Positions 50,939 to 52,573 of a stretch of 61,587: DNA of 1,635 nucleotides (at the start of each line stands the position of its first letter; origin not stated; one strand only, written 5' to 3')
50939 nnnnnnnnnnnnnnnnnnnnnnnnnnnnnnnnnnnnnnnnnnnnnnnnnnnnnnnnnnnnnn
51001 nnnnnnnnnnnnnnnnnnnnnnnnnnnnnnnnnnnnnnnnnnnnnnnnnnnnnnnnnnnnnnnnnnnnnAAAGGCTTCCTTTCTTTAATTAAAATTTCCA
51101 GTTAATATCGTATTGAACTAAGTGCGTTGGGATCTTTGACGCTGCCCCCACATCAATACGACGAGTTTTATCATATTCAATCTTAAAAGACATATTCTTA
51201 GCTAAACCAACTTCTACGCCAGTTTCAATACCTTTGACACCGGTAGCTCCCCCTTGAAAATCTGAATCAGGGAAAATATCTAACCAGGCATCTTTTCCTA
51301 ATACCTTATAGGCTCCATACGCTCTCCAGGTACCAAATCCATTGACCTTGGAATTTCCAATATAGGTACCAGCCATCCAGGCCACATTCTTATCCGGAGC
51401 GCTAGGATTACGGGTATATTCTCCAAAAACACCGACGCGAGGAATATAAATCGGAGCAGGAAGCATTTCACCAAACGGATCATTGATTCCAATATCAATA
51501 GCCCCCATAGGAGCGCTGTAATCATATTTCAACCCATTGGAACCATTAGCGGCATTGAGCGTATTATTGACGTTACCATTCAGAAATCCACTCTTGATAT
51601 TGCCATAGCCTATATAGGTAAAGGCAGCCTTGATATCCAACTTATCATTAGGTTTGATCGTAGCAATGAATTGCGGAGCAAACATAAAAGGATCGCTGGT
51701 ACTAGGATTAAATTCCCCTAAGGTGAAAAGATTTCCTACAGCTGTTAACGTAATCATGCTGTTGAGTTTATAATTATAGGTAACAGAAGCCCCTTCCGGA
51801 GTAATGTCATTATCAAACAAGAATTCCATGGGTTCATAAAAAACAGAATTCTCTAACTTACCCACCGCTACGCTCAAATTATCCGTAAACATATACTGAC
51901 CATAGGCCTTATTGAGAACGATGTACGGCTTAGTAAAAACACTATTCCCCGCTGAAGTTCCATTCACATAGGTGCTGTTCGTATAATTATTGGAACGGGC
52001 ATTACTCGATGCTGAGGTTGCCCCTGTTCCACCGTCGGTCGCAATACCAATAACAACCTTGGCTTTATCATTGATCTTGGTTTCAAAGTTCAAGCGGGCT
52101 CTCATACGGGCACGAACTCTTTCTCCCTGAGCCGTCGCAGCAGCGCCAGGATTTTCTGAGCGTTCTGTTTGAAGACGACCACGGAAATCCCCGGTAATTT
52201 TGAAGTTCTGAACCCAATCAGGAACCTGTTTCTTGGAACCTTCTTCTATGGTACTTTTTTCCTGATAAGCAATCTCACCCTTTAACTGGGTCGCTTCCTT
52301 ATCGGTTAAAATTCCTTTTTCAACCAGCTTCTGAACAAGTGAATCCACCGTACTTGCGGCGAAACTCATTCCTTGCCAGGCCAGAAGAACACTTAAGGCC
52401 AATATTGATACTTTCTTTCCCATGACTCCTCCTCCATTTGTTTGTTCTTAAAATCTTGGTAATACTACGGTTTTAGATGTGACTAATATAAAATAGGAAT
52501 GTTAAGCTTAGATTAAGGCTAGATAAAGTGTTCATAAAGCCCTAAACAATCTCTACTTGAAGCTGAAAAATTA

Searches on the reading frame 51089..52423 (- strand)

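Call 83: search_protein_families(library=pfam, proteins=[window:51089-52423:-], max_evalue=0.00001)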
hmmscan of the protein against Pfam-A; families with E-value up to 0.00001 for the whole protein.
window:51089-52423:- (444 aa): 1 family
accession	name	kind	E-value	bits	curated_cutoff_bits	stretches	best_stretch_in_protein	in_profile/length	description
PF16930.11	Porin_5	-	3.9e-34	118.5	22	2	343-444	437-535/535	Putative porin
